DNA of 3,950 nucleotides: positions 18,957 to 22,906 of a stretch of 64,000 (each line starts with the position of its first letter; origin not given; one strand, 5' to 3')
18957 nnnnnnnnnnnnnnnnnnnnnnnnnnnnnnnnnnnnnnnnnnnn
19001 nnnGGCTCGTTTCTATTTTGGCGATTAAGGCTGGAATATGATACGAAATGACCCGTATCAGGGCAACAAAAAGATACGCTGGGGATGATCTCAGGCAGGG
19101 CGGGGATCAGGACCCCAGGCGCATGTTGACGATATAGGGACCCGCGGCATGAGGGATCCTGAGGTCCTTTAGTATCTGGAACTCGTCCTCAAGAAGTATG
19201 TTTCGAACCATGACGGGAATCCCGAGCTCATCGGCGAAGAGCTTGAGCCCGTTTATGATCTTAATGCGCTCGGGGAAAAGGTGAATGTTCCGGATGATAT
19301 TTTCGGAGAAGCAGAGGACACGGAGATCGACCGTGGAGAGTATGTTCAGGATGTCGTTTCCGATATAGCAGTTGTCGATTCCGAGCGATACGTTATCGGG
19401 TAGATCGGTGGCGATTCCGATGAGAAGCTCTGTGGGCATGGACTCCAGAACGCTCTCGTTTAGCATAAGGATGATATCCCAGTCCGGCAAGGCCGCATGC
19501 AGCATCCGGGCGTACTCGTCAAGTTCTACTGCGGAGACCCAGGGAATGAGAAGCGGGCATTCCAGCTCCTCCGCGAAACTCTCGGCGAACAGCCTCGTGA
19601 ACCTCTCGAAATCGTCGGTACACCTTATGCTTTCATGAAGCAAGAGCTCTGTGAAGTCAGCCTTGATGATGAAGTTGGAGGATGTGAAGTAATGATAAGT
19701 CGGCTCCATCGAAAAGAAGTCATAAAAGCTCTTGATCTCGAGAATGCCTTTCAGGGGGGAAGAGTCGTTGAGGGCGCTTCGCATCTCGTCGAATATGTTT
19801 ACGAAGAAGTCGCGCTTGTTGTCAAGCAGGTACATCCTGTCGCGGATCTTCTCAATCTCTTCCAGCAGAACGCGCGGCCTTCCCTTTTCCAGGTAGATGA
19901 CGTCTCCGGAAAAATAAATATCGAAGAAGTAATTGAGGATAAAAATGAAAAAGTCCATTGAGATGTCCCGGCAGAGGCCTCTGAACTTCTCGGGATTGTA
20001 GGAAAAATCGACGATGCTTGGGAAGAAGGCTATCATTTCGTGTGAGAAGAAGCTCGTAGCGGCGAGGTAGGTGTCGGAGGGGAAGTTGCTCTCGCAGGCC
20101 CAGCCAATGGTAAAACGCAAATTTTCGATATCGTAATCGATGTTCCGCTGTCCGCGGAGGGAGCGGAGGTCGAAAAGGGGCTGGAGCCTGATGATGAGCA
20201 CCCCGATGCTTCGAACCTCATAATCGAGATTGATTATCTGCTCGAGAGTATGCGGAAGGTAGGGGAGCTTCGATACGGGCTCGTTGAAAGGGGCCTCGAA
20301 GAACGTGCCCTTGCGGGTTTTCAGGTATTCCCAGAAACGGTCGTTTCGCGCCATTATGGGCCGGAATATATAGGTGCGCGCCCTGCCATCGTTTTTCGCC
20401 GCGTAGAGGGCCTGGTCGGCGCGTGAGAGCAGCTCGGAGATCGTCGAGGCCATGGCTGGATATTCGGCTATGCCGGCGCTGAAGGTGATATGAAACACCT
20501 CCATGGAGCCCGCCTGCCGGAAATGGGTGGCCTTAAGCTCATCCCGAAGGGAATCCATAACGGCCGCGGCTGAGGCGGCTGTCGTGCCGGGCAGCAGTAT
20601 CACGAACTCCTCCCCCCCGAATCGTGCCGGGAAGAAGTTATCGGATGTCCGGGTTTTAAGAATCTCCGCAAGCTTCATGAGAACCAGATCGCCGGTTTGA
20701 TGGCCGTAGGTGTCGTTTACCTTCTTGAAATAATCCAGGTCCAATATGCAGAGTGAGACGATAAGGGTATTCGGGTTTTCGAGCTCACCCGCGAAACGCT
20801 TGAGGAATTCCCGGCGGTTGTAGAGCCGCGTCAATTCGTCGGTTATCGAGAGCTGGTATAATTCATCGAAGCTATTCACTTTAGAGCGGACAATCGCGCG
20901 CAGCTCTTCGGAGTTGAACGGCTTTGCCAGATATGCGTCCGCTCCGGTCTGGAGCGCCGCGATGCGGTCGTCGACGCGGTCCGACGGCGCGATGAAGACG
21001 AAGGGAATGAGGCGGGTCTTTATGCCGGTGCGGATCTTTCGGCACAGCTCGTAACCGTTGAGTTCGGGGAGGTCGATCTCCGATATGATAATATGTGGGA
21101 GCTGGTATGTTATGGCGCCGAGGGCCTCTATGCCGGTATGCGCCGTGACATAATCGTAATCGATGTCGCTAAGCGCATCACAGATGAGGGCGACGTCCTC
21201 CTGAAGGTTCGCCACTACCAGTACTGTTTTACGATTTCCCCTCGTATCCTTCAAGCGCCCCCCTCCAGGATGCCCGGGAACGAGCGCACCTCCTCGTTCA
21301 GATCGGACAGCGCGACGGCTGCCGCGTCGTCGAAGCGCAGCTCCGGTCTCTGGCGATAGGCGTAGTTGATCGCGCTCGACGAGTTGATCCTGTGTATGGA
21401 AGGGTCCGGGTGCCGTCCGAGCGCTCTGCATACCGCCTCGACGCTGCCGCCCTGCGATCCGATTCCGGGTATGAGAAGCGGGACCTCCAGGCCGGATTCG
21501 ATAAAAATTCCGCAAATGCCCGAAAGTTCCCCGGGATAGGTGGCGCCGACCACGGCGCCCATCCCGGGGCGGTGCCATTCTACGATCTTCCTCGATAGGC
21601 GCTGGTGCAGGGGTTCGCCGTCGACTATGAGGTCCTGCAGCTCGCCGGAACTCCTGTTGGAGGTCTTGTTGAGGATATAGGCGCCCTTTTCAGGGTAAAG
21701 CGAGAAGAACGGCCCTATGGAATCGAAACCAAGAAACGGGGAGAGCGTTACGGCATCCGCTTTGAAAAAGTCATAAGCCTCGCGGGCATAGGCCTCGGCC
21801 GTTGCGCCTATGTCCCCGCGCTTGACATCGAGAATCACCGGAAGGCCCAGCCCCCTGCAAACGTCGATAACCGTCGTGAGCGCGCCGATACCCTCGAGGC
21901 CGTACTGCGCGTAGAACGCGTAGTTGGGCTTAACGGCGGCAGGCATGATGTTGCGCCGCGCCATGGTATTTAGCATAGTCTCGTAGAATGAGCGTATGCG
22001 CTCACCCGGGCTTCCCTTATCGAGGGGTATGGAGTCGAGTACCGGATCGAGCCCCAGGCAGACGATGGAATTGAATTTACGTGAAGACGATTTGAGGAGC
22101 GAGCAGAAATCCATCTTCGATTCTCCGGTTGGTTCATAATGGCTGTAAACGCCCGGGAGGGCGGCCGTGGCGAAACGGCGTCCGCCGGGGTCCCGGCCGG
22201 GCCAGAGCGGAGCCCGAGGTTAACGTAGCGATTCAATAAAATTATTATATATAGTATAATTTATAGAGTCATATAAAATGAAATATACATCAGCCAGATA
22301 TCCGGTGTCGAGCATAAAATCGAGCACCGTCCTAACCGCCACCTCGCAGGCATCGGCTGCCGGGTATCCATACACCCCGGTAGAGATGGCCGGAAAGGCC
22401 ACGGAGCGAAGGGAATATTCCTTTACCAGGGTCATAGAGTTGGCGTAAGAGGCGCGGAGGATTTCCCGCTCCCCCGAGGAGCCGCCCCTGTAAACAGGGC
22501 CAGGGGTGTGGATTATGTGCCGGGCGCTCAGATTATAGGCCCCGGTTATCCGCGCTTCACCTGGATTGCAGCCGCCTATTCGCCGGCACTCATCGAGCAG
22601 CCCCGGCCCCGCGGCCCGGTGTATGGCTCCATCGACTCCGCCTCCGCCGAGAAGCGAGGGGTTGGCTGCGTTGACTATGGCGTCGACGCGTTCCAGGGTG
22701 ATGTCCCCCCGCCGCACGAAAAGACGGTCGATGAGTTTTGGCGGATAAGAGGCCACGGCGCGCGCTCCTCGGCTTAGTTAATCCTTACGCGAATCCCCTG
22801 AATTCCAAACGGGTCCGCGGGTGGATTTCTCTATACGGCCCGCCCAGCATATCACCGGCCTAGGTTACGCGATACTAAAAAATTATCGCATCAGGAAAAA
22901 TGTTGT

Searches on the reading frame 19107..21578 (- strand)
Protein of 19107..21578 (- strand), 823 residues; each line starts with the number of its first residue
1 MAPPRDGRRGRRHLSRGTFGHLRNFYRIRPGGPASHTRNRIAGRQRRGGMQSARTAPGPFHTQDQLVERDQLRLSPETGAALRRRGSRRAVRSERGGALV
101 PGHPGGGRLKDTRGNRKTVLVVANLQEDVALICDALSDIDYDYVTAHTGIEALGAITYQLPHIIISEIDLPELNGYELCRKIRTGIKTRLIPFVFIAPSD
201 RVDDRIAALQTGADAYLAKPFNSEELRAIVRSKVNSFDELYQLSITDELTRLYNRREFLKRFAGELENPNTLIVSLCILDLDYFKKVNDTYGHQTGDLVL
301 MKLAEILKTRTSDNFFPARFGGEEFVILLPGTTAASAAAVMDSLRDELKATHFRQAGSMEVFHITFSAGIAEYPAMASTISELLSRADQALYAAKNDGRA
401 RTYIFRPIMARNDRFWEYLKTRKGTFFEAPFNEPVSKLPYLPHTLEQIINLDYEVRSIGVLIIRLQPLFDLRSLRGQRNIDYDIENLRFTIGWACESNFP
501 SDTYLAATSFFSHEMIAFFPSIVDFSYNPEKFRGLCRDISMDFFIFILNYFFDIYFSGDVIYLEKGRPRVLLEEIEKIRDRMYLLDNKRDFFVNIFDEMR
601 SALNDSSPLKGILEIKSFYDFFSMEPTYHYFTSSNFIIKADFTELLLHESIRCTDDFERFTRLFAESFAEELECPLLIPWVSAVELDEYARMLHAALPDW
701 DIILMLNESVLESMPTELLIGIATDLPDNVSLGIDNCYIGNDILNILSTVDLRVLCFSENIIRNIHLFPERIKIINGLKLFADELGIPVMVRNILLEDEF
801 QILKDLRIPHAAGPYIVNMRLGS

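Call 3: search_protein_families(library=pfam, proteins=[window:19107-21578:-], max_evalue=1)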
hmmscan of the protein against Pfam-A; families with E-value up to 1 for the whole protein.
window:19107-21578:- (823 aa): 4 families
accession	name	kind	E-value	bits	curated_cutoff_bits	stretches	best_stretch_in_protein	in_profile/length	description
PF00990.26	GGDEF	-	6.5e-42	143.5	23.8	1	245-400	2-160/161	Diguanylate cyclase, GGDEF domain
PF00072.30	Response_reg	-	3e-14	53.6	30.2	1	120-230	2-110/111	Response regulator receiver domain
PF00563.25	EAL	-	1.7e-07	31.3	31.3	1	691-816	107-233/236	EAL domain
PF17853.6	GGDEF_2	-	0.16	12.6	24.5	1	299-354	37-87/116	GGDEF-like domain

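Call 4: search_protein_families(library=ncbifam, proteins=[window:19107-21578:-], max_evalue=1)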
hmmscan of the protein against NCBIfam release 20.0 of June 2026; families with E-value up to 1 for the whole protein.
window:19107-21578:- (823 aa): 110 families (the best 25 are shown)
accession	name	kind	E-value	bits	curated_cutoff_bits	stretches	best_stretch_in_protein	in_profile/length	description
NF007135.0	PRK09581.1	equivalog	4.9e-64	216.8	474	2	237-402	285-452/457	PleD family two-component system response regulator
TIGR00254.1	GGDEF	domain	2.3e-44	151.1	37.4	1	242-404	3-166/168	diguanylate cyclase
NF047654.1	DiguCycDgcRLepto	equivalog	2.6e-44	151.3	500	1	117-401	3-292/295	diguanylate cyclase DgcR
NF038266.1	diguan_SiaD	equivalog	8.3e-42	143.3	290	1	238-401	88-251/252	biofilm regulation diguanylate cyclase SiaD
NF007380.0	PRK09894.1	equivalog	6.9e-38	130.7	256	1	243-404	128-286/296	diguanylate cyclase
NF041606.1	dguan_cyc_DgcA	equivalog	1.9e-34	119.2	370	1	239-403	173-337/340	diguanylate cyclase DgcA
NF007298.0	PRK09776.1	equivalog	2.9e-33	114.9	1135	1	244-410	684-850/1111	diguanylate cyclase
NF007423.1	PRK09966.1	equivalog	5.6e-33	114.4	325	1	220-395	213-390/390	diguanylate cyclase DgcN/YfiN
NF051473.1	DigCycDgcsShew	equivalog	1.2e-28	100.3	400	1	236-401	127-287/291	diguanylate cyclase DgcS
NF045675.1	PhdiestaseDibA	equivalog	2.2e-28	99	980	1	235-403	194-361/623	phosphodiesterase DibA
NF007474.0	PRK10060.1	equivalog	7.4e-28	97.1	782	1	237-419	230-407/663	cyclic di-GMP phosphodiesterase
NF007599.0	PRK10245.1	equivalog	3.7e-25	88.2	402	1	240-403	206-368/371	diguanylate cyclase AdrA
NF011955.1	PRK15426.1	equivalog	1.4e-23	82.9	408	1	244-402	398-558/564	cellulose biosynthesis regulator diguanylate cyclase DgcQ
NF040885.1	diguan_DgcJ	equivalog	2.2e-23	82.8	500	1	226-400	323-491/493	diguanylate cyclase DgcJ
NF050064.1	BlResRespRegCbrR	equivalog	1.6e-22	80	600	1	115-402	123-411/415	bile resistance response regulator CbrR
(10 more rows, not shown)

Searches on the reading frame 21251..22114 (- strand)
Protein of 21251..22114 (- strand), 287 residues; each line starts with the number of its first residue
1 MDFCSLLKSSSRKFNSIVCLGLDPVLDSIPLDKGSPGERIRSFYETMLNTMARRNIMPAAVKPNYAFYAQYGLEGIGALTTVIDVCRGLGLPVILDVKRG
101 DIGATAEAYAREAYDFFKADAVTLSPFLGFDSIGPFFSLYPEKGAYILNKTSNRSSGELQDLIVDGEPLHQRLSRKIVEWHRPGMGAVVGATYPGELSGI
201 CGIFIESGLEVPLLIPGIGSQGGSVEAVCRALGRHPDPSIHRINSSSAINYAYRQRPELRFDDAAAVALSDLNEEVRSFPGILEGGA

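Call 17: search_protein_families(library=pfam, proteins=[window:21251-22114:-], max_evalue=0.001)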
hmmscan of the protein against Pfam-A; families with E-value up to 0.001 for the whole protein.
window:21251-22114:- (287 aa): 1 family
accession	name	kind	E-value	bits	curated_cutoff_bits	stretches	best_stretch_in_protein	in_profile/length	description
PF00215.30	OMPdecase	-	8.5e-17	62.2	27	1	58-224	26-181/221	Orotidine 5'-phosphate decarboxylase / HUMPS family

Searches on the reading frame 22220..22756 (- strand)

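Call 17: search_protein_families(library=pfam, proteins=[window:22220-22756:-], max_evalue=0.001)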
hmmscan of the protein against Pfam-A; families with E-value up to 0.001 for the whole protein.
window:22220-22756:- (178 aa): 1 family
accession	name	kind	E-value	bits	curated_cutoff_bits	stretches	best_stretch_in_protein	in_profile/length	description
PF01661.27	Macro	-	2.2e-42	144.2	22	1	28-140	1-118/118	Macro domain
